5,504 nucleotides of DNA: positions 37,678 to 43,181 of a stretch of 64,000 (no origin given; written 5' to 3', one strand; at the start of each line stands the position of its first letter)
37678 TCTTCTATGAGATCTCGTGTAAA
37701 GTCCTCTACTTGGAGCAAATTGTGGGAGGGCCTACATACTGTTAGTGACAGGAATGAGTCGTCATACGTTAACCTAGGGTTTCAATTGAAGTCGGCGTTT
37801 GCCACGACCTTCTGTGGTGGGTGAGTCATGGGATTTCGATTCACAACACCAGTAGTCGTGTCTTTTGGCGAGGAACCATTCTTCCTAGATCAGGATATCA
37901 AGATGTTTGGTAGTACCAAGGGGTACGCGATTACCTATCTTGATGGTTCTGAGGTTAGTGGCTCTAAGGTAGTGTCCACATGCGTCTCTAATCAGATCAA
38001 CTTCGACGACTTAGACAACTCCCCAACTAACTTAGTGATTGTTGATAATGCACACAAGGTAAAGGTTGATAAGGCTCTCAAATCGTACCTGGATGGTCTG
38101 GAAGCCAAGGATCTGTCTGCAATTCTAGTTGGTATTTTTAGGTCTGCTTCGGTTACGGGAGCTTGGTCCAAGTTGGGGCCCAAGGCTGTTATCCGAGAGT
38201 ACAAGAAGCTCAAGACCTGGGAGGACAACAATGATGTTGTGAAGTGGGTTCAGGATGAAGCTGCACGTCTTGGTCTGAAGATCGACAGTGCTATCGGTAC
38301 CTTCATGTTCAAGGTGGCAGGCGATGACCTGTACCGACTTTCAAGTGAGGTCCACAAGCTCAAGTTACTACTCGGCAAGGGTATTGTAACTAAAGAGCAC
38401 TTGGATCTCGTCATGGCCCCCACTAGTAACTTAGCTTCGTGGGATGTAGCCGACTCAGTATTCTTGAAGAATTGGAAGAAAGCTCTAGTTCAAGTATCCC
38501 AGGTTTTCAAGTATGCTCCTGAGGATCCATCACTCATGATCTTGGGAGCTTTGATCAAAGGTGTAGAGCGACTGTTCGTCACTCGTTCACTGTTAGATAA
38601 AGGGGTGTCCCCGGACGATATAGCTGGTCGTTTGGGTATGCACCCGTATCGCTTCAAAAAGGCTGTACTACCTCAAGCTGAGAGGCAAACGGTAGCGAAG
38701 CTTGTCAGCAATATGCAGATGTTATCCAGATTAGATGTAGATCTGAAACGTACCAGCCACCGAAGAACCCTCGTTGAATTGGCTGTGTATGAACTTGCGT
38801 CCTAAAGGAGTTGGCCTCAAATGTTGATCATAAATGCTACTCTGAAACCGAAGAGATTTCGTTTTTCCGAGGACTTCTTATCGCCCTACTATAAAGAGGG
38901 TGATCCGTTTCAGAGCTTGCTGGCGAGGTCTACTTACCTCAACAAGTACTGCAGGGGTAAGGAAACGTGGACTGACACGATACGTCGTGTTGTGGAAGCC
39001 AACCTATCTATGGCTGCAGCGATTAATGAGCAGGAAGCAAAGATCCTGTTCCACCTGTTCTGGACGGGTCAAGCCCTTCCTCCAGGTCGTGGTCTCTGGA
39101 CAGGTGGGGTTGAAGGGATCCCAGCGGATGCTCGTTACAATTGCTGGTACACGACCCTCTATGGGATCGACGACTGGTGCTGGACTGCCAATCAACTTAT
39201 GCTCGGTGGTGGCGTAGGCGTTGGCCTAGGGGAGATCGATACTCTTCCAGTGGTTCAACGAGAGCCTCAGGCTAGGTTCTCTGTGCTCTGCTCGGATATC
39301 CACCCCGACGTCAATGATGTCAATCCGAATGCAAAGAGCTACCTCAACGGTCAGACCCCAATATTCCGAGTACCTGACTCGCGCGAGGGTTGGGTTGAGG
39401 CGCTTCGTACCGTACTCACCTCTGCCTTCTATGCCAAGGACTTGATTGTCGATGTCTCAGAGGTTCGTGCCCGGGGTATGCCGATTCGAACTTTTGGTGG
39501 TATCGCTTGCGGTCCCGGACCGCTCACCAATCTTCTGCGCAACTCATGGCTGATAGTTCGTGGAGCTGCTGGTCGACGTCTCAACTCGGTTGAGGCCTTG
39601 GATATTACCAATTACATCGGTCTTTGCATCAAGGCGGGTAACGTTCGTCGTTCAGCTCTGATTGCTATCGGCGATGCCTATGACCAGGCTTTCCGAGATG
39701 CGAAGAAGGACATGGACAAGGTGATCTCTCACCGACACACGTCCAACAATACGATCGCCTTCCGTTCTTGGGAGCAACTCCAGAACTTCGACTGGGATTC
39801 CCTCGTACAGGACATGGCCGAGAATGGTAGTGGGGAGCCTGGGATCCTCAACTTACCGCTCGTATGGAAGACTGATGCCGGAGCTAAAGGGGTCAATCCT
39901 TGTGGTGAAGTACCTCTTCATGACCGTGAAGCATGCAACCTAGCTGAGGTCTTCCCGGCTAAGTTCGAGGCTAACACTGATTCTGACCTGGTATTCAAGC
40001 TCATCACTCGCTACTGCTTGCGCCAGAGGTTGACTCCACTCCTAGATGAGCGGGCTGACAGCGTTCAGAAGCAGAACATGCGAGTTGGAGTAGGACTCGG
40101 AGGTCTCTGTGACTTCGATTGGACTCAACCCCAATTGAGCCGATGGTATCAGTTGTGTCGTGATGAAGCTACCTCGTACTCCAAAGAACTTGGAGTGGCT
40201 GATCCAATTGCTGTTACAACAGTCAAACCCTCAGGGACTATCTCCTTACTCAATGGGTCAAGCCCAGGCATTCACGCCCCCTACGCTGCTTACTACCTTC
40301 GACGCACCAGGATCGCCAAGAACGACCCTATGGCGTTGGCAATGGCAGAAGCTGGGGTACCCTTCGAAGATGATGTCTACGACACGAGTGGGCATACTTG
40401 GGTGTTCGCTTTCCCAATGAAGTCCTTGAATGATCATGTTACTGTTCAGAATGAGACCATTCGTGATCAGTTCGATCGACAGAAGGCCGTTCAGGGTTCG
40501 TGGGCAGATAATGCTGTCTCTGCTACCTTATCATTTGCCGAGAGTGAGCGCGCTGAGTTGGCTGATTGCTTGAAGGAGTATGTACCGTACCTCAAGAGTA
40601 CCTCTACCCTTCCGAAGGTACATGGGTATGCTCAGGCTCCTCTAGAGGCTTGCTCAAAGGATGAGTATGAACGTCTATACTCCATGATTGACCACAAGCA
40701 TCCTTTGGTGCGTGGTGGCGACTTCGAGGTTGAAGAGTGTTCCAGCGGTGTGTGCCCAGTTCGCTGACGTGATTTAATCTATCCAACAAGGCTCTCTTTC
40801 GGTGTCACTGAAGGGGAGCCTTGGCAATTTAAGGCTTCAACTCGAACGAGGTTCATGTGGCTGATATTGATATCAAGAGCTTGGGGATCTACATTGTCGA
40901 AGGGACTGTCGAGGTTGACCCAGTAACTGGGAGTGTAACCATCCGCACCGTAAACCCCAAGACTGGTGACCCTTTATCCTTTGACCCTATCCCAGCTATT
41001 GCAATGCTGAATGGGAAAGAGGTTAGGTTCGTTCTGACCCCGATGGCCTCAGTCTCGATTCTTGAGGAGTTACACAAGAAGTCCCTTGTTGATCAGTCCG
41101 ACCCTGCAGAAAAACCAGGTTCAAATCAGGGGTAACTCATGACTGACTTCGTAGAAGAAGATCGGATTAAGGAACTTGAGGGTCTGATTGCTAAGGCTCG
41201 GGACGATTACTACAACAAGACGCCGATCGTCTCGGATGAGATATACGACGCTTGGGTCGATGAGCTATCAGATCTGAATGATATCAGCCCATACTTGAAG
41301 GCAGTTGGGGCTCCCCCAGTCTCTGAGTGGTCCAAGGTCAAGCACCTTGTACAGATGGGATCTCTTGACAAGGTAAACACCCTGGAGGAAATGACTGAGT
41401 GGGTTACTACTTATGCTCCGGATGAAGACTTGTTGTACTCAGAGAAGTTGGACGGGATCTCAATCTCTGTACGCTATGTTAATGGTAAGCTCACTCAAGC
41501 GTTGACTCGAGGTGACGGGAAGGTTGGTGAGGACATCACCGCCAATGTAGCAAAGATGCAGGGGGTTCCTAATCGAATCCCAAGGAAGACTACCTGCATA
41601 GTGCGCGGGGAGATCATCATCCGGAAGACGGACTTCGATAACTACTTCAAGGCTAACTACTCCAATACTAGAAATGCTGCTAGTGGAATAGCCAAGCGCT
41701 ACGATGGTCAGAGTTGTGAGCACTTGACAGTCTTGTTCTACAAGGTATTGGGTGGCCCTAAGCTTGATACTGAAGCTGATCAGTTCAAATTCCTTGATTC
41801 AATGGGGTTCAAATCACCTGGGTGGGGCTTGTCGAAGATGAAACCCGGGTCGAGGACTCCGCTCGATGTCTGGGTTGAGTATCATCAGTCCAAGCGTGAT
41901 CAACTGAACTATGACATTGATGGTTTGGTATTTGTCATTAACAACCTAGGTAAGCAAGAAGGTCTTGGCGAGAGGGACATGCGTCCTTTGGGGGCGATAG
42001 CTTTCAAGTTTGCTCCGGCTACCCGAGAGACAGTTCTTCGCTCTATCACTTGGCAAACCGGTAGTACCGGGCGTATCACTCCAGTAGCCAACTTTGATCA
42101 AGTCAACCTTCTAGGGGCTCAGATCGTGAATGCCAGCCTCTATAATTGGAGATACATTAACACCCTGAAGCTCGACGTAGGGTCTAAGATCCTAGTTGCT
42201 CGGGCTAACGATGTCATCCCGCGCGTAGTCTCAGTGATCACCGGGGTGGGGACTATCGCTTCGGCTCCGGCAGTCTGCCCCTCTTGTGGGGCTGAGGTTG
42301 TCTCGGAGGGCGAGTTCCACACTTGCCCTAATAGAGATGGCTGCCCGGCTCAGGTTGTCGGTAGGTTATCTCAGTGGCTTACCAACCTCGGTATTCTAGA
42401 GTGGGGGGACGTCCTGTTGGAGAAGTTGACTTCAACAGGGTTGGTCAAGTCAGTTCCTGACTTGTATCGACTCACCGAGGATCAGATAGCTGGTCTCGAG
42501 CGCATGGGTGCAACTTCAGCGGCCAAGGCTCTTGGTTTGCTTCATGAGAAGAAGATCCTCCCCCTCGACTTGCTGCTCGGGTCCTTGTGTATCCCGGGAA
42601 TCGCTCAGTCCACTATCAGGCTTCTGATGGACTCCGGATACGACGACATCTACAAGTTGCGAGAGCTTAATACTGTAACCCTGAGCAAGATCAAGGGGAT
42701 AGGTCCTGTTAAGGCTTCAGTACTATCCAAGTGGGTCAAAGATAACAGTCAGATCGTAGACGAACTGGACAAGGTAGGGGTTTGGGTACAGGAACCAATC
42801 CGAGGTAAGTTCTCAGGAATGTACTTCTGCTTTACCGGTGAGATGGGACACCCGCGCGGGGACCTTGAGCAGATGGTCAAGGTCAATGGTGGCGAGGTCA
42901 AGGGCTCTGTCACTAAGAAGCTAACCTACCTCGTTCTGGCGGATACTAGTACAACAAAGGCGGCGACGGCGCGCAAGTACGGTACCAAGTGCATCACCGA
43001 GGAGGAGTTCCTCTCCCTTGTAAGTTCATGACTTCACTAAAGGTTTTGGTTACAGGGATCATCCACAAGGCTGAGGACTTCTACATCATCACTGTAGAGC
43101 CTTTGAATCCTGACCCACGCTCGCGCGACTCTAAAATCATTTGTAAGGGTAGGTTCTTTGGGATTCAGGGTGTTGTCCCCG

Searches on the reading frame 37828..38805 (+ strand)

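Call 48: search_protein_families(library=pfam, proteins=[window:37828-38805:+], max_evalue=0.01)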
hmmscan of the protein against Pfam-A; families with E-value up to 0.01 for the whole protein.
window:37828-38805:+ (325 aa): 1 family
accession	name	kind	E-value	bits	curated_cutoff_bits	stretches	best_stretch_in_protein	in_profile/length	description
PF21694.2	DNA_pol3_delta_C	-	1.1e-12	48.5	27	1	206-322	6-120/121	DNA polymerase III delta subunit, C-terminal domain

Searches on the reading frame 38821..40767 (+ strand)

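Call 8: search_protein_families(library=pfam, proteins=[window:38821-40767:+], max_evalue=0.01)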
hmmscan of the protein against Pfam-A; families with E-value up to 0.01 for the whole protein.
window:38821-40767:+ (648 aa): 3 families
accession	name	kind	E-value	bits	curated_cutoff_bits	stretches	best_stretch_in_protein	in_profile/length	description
PF21995.1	RNR-II_ins_dom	-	2.5e-13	50.6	27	1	178-240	33-101/107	B12-dependent ribonucleotide reductase, insertion domain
PF02867.20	Ribonuc_red_lgC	-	2.4e-10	40.1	23.9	0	465-515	383-437/523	Ribonucleotide reductase, barrel domain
PF17975.6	RNR_Alpha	-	1.4e-09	38.8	26.4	1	16-96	2-100/101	Ribonucleotide reductase alpha domain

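Call 9: search_protein_families(library=phrogs, proteins=[window:38821-40767:+], max_evalue=0.001)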
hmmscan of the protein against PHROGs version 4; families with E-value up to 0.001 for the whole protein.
window:38821-40767:+ (648 aa): 2 families
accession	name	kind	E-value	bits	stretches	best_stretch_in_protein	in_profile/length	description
phrog_367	-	DNA, RNA and nucleotide metabolism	1e-134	451.3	1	27-648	31-697/701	ribonucleotide reductase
phrog_84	-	DNA, RNA and nucleotide metabolism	0.00045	19.4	0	467-584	661-754/975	ribonucleoside-diphosphate reductase large subunit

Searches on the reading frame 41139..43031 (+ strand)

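Call 8: search_protein_families(library=pfam, proteins=[window:41139-43031:+], max_evalue=0.01)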
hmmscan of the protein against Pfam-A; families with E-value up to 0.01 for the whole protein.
window:41139-43031:+ (630 aa): 8 families
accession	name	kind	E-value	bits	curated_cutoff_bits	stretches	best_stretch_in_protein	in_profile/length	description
PF01653.23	DNA_ligase_aden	-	1.9e-44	152.5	27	1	62-293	2-252/253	NAD-dependent DNA ligase adenylation domain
PF03120.22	DNA_ligase_OB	-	2.5e-21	75.7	32.9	1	297-368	1-72/79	NAD-dependent DNA ligase OB-fold domain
PF00533.33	BRCT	-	4.8e-12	46.4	21.3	1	556-627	4-77/78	BRCA1 C Terminus (BRCT) domain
PF12738.14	PTCB-BRCT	-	2.3e-08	34.4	22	1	563-620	3-60/63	twin BRCT domain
PF14520.12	HHH_5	-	9.3e-06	26.5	27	0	485-526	7-48/57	Helix-hairpin-helix domain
PF12826.13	HHH_2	-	0.00091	19.8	27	1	479-537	2-59/64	Helix-hairpin-helix motif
PF03119.21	DNA_ligase_ZBD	-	0.0083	16.4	25.8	0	380-404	2-27/27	NAD-dependent DNA ligase C4 zinc finger domain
PF16589.12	BRCT_2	-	0.0092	16.7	27.3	0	558-608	3-53/86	BRCT domain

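Call 9: search_protein_families(library=phrogs, proteins=[window:41139-43031:+], max_evalue=0.001)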
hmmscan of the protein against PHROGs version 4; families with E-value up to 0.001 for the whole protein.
window:41139-43031:+ (630 aa): 5 families
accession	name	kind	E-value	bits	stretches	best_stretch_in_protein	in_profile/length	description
phrog_3869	-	DNA, RNA and nucleotide metabolism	6e-154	515.1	1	6-627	5-652/656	NAD-dependent DNA ligase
phrog_3359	-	DNA, RNA and nucleotide metabolism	1.2e-55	190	1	12-366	3-322/325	NAD-dependent DNA ligase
phrog_3498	-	DNA, RNA and nucleotide metabolism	4.2e-26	93.3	1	376-626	5-251/256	NAD-dependent DNA ligase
phrog_2561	-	DNA, RNA and nucleotide metabolism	5.9e-12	47.1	1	554-628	85-160/167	DNA ligase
phrog_3989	-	unknown function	6.3e-08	33.2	1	555-617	204-266/296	-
